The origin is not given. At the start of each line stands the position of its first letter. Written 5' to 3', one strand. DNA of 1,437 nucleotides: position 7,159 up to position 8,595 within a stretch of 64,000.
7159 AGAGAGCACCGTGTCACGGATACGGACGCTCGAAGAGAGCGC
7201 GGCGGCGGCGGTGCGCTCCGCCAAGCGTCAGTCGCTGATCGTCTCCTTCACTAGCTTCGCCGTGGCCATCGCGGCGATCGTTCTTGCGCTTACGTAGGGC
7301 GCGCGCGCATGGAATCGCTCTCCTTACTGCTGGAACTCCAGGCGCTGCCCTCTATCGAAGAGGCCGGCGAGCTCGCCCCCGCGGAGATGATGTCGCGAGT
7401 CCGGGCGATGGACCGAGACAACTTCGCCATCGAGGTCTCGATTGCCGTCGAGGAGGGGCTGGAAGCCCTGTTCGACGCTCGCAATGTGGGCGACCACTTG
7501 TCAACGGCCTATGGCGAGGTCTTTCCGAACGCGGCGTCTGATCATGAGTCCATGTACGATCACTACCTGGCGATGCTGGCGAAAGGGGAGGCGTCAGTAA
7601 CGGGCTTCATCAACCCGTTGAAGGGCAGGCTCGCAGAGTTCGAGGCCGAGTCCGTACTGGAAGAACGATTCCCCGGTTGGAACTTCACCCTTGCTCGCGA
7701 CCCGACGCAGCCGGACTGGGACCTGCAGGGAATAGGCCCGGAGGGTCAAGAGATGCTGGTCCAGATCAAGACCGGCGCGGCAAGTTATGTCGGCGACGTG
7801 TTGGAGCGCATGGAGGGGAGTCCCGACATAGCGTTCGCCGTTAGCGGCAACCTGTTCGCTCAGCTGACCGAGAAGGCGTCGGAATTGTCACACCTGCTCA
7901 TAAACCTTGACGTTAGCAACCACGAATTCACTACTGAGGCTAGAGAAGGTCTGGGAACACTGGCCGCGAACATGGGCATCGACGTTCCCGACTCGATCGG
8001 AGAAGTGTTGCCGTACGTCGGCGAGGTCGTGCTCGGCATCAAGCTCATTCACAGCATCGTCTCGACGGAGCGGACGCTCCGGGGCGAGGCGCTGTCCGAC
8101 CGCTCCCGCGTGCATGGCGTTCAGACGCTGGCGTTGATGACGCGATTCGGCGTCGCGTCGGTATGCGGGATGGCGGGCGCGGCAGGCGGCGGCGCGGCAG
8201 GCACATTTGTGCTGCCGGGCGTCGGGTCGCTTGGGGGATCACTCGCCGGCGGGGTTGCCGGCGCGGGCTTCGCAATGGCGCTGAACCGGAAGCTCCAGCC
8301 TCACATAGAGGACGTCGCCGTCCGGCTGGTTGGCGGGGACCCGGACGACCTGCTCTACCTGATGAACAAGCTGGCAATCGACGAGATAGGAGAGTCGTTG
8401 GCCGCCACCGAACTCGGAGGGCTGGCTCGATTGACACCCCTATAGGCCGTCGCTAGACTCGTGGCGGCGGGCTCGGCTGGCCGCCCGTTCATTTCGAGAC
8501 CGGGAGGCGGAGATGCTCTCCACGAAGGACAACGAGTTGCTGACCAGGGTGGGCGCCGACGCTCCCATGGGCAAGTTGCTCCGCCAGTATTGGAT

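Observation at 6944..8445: AT-richer two-gene cassette after nuoN: tail-anchored coiled-coil protein plus Mrr-like nuclease-fold protein with a glycine-zipper membrane hairpin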

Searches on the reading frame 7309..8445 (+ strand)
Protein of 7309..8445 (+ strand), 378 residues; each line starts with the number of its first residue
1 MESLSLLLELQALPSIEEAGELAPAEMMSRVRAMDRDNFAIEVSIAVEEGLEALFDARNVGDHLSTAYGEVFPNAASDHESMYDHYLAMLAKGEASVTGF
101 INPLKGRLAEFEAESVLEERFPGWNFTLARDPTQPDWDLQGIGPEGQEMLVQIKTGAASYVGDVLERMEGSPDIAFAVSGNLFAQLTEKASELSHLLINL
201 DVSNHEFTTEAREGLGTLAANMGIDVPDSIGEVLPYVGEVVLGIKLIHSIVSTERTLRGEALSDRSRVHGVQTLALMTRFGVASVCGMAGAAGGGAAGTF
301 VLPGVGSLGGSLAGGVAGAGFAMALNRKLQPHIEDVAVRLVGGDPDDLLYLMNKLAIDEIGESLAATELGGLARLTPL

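Call 3: search_protein_families(library=pfam, proteins=[window:7309-8445:+], max_evalue=1)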
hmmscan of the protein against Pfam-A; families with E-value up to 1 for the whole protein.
window:7309-8445:+ (378 aa): 1 family
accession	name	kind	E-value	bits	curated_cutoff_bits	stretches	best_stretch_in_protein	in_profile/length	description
PF12914.13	SH3_7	-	0.055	13.7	21.3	1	202-239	25-45/47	SH3 domain of SH3b2 type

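Call 4: search_protein_families(library=padloc, proteins=[window:7309-8445:+], max_evalue=1)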
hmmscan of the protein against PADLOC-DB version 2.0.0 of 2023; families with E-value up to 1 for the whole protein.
window:7309-8445:+ (378 aa): 1 family
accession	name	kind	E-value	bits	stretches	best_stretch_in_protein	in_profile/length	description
PDLC04785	PDC-M72B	-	0.023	12.7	1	92-188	33-125/168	-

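Call 5: search_protein_families(library=ncbifam, proteins=[window:7309-8445:+], max_evalue=1)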
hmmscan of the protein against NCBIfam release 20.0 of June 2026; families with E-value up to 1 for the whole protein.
window:7309-8445:+ (378 aa): 0 families

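Call 6: find_homologous_proteins(query=window:7309-8445:+, max_evalue=0.001)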
Query window:7309-8445:+ (378 aa): 101 proteins with E <= 0.001 among 8000 candidates.
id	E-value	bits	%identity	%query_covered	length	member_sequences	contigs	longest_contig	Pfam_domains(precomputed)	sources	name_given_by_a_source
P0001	5.0e-228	775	96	100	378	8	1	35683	-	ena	-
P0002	5.1e-201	686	86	99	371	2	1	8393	-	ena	-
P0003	2.0e-200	684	86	99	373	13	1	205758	-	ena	-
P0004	1.4e-197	674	86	99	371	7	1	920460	-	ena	-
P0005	8.5e-188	642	80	100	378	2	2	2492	-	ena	-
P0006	1.7e-172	592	76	98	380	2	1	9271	-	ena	-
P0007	2.6e-172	591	75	98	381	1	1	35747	-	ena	-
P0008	1.9e-166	572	72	98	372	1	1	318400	-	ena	-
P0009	8.2e-165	567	75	98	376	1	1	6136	-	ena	-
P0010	4.2e-163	561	72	98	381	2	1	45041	-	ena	-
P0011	5.3e-149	515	68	96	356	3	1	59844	-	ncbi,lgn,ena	-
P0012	2.4e-146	506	68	98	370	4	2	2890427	-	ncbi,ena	-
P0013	1.5e-132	461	80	71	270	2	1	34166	-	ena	-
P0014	2.7e-132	460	58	100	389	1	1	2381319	-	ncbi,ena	-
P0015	2.8e-127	443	68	81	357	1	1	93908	-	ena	-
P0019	1.6e-111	391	53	97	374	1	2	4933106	-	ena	-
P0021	6.4e-110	386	50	98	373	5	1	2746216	-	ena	-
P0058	2.7e-98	348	48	91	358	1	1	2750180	-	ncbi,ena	-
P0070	6.5e-80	287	41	97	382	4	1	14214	-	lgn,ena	-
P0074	1.5e-75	273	38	98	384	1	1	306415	-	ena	-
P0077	3.0e-73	266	38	97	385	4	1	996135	-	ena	-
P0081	2.1e-72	263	39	98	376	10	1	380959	-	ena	-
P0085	5.8e-71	258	38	95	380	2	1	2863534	-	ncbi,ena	-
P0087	1.3e-70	257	37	97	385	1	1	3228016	-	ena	-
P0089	3.2e-69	252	39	91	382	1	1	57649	-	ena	-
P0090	2.7e-66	243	35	98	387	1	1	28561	-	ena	-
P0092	5.3e-64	235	35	100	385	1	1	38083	-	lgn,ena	-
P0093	1.4e-62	230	37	97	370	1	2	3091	-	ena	-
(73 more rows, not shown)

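Call 7: search_solved_structures(query=window:7309-8445:+, max_evalue=10)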
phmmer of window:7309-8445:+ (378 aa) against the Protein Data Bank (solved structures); distinct sequences matched with E-value up to 10: 1.
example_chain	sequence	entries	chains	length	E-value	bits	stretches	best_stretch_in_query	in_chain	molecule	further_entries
1h31_A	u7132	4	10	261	1.6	11.4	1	40-101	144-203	DIHEME CYTOCHROME C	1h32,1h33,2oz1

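Call 8: find_encoding_contigs(protein=P0014, flank=8000, max_places=2)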
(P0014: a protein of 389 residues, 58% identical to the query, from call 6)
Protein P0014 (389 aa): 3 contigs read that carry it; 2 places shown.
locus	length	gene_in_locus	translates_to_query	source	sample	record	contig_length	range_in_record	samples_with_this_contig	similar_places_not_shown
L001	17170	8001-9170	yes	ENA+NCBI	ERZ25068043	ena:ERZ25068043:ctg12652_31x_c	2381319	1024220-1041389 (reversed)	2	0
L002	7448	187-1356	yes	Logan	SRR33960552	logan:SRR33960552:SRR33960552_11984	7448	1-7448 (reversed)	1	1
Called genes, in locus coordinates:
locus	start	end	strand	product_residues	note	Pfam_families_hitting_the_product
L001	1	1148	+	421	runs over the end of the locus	PF07690:MFS_1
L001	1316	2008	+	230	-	PF00581:Rhodanese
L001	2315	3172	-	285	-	PF04402:SIMPL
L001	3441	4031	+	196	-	PF10502:Peptidase_S26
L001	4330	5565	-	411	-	PF00994:MoCF_biosynth, PF18146:CinA_KH, PF02464:CinA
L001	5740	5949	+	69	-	-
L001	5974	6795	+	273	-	PF00106:adh_short, PF13561:adh_short_C2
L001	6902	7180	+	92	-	-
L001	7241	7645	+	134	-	-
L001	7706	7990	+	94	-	-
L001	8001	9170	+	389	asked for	-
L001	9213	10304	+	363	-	PF08240:ADH_N, PF16912:Glu_dehyd_C, PF00107:ADH_zinc_N, PF13602:ADH_zinc_N_2 (weak)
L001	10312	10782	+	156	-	PF00111:Fer2, PF01799:Fer2_2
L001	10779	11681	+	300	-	PF00941:FAD_binding_5, PF03450:CO_deh_flav_C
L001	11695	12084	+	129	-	PF03928:HbpS-like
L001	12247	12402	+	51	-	PF18930:DUF5679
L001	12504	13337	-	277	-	PF00106:adh_short, PF08659:KR, PF13561:adh_short_C2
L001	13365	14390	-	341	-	PF04909:Amidohydro_2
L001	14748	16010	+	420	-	-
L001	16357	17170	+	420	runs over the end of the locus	-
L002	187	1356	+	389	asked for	-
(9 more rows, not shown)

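Call 9: find_encoding_contigs(protein=P0085, flank=8000, max_places=2)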
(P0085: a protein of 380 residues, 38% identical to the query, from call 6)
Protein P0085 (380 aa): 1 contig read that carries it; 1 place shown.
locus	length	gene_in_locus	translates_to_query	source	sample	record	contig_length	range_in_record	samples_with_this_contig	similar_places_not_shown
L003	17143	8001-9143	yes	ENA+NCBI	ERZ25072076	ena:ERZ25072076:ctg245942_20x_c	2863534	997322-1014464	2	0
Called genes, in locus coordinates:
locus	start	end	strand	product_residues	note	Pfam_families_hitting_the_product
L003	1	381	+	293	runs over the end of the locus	PF00528:BPD_transp_1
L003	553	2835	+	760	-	PF01315:Ald_Xan_dh_C, PF02738:MoCoBD_1, PF20256:MoCoBD_2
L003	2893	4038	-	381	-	PF01717:Meth_synt_2 (weak)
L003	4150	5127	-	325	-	PF09084:NMT1 (weak)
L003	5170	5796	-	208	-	-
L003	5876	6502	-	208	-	PF12867:DinB_2 (weak)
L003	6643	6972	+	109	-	-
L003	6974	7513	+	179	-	PF13577:SnoaL_4, PF14534:DUF4440, PF12680:SnoaL_2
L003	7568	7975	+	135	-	-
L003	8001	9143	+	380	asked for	-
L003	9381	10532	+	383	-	PF01717:Meth_synt_2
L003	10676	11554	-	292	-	PF00561:Abhydrolase_1, PF12146:Hydrolase_4, PF12697:Abhydrolase_6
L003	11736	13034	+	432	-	PF07690:MFS_1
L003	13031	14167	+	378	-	PF01612:DNA_pol_A_exo1, PF00570:HRDC (faint)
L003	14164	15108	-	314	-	PF00296:Bac_luciferase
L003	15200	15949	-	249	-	PF12746:GNAT_acetyltran, PF00583:Acetyltransf_1 (weak), PF08445:FR47 (weak)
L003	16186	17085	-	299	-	PF00701:DHDPS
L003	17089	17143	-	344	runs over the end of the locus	PF01118:Semialdhyde_dh, PF02774:Semialdhyde_dhC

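Call 10: find_encoding_contigs(protein=P0019, flank=8000, max_places=2)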
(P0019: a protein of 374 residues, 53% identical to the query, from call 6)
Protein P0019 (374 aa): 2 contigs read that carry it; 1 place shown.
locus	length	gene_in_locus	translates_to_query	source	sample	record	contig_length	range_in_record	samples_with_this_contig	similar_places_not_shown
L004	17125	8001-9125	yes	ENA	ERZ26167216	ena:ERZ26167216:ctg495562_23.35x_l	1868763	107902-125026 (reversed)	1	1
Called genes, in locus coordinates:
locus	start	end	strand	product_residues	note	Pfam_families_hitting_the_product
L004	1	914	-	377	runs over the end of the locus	PF01408:GFO_IDH_MocA, PF22725:GFO_IDH_MocA_C3 (faint)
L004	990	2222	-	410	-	PF01408:GFO_IDH_MocA, PF02894:GFO_IDH_MocA_C, PF22725:GFO_IDH_MocA_C3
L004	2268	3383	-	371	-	PF02894:GFO_IDH_MocA_C, PF22725:GFO_IDH_MocA_C3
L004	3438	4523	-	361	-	PF01408:GFO_IDH_MocA, PF02894:GFO_IDH_MocA_C, PF22725:GFO_IDH_MocA_C3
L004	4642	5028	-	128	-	PF05942:PaREP1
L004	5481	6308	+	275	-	PF00899:ThiF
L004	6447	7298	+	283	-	PF00581:Rhodanese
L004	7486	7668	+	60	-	PF21748:UPF0150 (weak), PF15919:HicB_lk_antitox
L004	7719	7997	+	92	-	-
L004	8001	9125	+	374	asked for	-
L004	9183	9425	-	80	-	PF04074:DUF386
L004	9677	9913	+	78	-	-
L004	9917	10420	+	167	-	PF13560:HTH_31, PF01381:HTH_3, PF12844:HTH_19 (weak), PF13443:HTH_26 (weak)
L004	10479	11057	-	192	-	PF04074:DUF386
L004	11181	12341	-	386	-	PF07690:MFS_1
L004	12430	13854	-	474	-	-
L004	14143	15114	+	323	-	PF00248:Aldo_ket_red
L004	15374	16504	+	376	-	PF13356:Arm-DNA-bind_3, PF22022:Phage_int_M, PF00589:Phage_integrase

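Call 12: find_encoding_contigs(protein=P0012, flank=8000, max_places=2)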
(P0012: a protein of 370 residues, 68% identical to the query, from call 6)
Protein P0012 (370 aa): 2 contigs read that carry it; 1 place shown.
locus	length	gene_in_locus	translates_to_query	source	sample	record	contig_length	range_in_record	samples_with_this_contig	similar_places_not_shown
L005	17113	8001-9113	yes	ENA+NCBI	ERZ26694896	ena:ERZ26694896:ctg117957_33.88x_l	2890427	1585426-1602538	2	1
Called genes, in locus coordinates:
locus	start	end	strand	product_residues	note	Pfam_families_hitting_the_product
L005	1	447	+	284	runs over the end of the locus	PF01557:FAA_hydrolase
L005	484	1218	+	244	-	-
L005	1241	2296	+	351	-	PF00190:Cupin_1 (faint), PF02041:Auxin_BP (faint), PF05899:Cupin_3 (faint), PF12973:Cupin_7 (faint), PF03079:ARD (faint), PF07883:Cupin_2, PF02311:AraC_binding (weak), PF07883:Cupin_2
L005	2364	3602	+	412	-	PF01408:GFO_IDH_MocA, PF02894:GFO_IDH_MocA_C (faint), PF22725:GFO_IDH_MocA_C3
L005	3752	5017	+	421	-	PF00355:Rieske, PF19301:LigXa_C (weak)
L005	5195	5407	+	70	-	-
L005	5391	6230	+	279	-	PF00106:adh_short, PF13561:adh_short_C2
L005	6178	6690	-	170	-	-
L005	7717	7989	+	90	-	-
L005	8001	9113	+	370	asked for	-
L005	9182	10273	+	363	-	PF08240:ADH_N, PF16912:Glu_dehyd_C (faint), PF00107:ADH_zinc_N, PF13602:ADH_zinc_N_2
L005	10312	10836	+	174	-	PF00111:Fer2, PF01799:Fer2_2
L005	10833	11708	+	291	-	PF00941:FAD_binding_5, PF03450:CO_deh_flav_C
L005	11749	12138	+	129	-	PF03928:HbpS-like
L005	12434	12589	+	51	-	PF18930:DUF5679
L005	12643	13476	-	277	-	PF00106:adh_short, PF08659:KR, PF13561:adh_short_C2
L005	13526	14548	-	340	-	PF04909:Amidohydro_2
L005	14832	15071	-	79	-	-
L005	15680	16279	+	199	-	-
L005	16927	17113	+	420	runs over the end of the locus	-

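Call 13: find_encoding_contigs(protein=P0004, flank=8000, max_places=2)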
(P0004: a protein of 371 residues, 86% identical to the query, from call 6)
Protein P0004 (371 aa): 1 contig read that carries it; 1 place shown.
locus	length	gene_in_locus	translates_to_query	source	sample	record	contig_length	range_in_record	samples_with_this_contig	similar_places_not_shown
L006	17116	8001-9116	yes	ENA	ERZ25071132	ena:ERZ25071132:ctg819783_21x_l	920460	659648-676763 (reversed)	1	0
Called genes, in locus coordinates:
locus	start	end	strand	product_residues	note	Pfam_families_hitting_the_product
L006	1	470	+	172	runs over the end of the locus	PF00499:Oxidored_q3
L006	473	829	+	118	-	PF00420:Oxidored_q2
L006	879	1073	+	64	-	-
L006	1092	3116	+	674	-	PF00662:Proton_antipo_N, PF00361:Proton_antipo_M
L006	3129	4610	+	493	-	PF00361:Proton_antipo_M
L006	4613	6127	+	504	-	PF00361:Proton_antipo_M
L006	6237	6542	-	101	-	PF21716:dnstrm_HI1420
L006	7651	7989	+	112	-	-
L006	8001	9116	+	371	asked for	-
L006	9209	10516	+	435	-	PF00355:Rieske, PF19301:LigXa_C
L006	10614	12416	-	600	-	PF00528:BPD_transp_1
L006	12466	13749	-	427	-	PF01547:SBP_bac_1 (weak), PF13416:SBP_bac_8, PF13343:SBP_bac_6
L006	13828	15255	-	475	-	PF20695:UbiD_N, PF01977:UbiD, PF20696:UbiD_C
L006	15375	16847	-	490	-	PF20695:UbiD_N, PF01977:UbiD, PF20696:UbiD_C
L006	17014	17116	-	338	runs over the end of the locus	PF00389:2-Hacid_dh, PF02826:2-Hacid_dh_C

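Call 18: find_related_loci(query=A2, collection=genome_contigs, flank=6000)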
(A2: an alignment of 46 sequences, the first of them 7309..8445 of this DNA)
Query A2 (378 aa) in genome_contigs; peptide patterns used: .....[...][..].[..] (x = any residue, [..] = any of these).
177 stretches matched a pattern; 80 encode a relative of the query (tblastn E <= 1e-3); 80 distinct loci.
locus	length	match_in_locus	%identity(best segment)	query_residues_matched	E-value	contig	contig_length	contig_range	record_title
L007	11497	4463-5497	67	1-361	1e-150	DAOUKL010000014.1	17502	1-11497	MAG TPA_asm: Dehalococcoidia bacterium isolate S5_327 k113_1425830, whole genome shotgun sequence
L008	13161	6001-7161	58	1-378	2e-127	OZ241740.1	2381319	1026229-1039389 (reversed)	MAG: Dehalococcoidia bacterium isolate 2a701ac0-cd12-4bd3-a765-5d076d8969a5 genome assembly, chromosome: 1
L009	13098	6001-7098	53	1-369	9e-108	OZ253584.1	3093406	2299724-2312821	MAG: Dehalococcoidia bacterium isolate 03c8e236-5a43-4a8a-a010-48565315aea4 genome assembly, chromosome: 1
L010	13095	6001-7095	49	1-369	9e-98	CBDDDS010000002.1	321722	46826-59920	MAG: Dehalococcoidia bacterium isolate db2bbbab-11a9-477a-bdcc-a3d7ed85a633 genome assembly, contig: contig_2, whole gen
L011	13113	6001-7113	50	1-369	3e-103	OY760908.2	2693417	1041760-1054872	MAG: Dehalococcoidia bacterium isolate 99511b8e-fdeb-40b8-a9fc-769d5cc020c2 genome assembly, chromosome: 1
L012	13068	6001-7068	40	1-360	1e-81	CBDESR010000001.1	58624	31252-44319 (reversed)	MAG: Dehalococcoidia bacterium isolate 12ea5684-3b4d-425b-8812-d35473491086 genome assembly, contig: contig_1, whole gen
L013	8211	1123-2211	40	1-367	5e-77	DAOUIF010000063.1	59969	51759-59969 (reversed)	MAG TPA_asm: Dehalococcoidia bacterium isolate S24_152 75263, whole genome shotgun sequence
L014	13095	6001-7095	38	1-367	4e-76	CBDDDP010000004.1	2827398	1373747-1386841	MAG: Dehalococcoidia bacterium isolate 1411f550-f176-4a49-b0e4-2db5a34fa7b5 genome assembly, contig: contig_4, whole gen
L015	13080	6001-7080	39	1-364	1e-75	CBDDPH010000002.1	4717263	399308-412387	MAG: Candidatus Latescibacterota bacterium isolate fcaf43fe-a799-4ace-af36-b323ac78cc8e genome assembly, contig: contig_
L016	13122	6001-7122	36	1-367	6e-75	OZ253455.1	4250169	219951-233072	MAG: Dehalococcoidia bacterium isolate 8f47c5d3-311d-4638-95b8-763d0010c228 genome assembly, chromosome: 1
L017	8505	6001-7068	37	1-359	1e-73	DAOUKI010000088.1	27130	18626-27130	MAG TPA_asm: Dehalococcoidia bacterium isolate S5_319 k113_1071027, whole genome shotgun sequence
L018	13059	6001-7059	39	1-359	5e-73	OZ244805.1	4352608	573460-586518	MAG: Dehalococcoidia bacterium isolate 65858962-d3d5-450c-8d97-e4733050bb2d genome assembly, chromosome: 1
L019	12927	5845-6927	37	1-364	5e-73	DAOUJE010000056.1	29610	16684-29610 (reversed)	MAG TPA_asm: Dehalococcoidia bacterium isolate S32_243 k113_2583747, whole genome shotgun sequence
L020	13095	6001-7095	40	1-369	2e-81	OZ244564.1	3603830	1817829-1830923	MAG: Dehalococcoidia bacterium isolate a84dde77-3f5b-4fe2-88b4-04aa9f9f1767 genome assembly, chromosome: 1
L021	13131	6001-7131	37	1-369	2e-72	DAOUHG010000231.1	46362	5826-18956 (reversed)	MAG TPA_asm: Dehalococcoidia bacterium isolate S1_7 k129_858296, whole genome shotgun sequence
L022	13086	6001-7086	37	1-364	4e-71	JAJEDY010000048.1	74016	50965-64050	MAG: Candidatus Latescibacterota bacterium isolate p16x33bins.50 k141_362882, whole genome shotgun sequence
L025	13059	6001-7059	38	1-364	2e-69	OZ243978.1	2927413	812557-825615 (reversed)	MAG: Dehalococcoidia bacterium isolate 7f999ff8-d283-48c4-a118-127608cdb325 genome assembly, chromosome: 1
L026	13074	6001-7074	40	1-364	1e-69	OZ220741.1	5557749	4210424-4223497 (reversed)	MAG: Candidatus Latescibacterota bacterium isolate a9e09e5c-d410-47d8-823c-ef7e39eb5a37 genome assembly, chromosome: 1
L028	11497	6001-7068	39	1-360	3e-69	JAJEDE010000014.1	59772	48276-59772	MAG: Chloroflexota bacterium isolate jk18xAbins.55 k141_1179488, whole genome shotgun sequence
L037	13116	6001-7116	36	1-363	1e-63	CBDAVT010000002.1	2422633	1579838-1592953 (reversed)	MAG: Dehalococcoidia bacterium isolate d99c038b-be98-4ce4-a01a-7fb719fe35ca genome assembly, contig: contig_2, whole gen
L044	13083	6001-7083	36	1-360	2e-61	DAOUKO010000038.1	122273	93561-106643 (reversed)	MAG TPA_asm: Dehalococcoidia bacterium isolate S7_336 k113_1587946, whole genome shotgun sequence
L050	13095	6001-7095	37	1-367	1e-59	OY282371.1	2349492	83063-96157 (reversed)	MAG: uncultured Dehalococcoidia bacterium genome assembly, chromosome: 1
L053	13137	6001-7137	35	1-373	4e-59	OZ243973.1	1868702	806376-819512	MAG: Dehalococcoidia bacterium isolate c12eba2c-6843-4f56-bba3-689c727c708a genome assembly, chromosome: 1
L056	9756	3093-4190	30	1-369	2e-56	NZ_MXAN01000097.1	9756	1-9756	Moraxella lacunata strain CCUG 4441 CCUG_4441T_0000097, whole genome shotgun sequence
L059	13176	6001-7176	33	1-367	2e-53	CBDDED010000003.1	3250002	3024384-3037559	MAG: Dehalococcoidia bacterium isolate 16f7b922-908d-404a-805e-abae4c84c213 genome assembly, contig: contig_3, whole gen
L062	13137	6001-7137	33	1-367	3e-51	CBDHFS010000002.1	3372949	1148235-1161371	MAG: Dehalococcoidia bacterium isolate 864dd8cd-6738-42a7-b925-3e7f4ae660aa genome assembly, contig: contig_2, whole gen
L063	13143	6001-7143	34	1-367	2e-56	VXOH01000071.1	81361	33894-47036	MAG: Chloroflexi bacterium isolate SB0662_bin_28 NODE_290_length_81361_cov_45.129351, whole genome shotgun sequence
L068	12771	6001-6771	39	100-360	1e-47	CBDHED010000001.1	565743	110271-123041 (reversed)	MAG: Dehalococcoidia bacterium isolate a564f895-d268-4ede-b5bb-8ec45e4dc2fc genome assembly, contig: contig_1, whole gen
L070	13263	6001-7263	31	1-367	3e-45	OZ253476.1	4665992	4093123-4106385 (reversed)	MAG: Dehalococcoidia bacterium isolate f6f1a14d-75c1-44c4-996a-bd844335e16e genome assembly, chromosome: 1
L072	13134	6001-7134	32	1-369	1e-43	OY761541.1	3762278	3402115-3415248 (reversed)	MAG: Dehalococcoidia bacterium isolate f9b9afb7-0d58-404f-89de-58ff16bbafec genome assembly, chromosome: 1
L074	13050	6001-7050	41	6-358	2e-68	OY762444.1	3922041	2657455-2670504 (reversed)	MAG: Dehalococcoidia bacterium isolate 1bd329a7-1418-4194-a07e-3fe2e7ca1f7c genome assembly, chromosome: 1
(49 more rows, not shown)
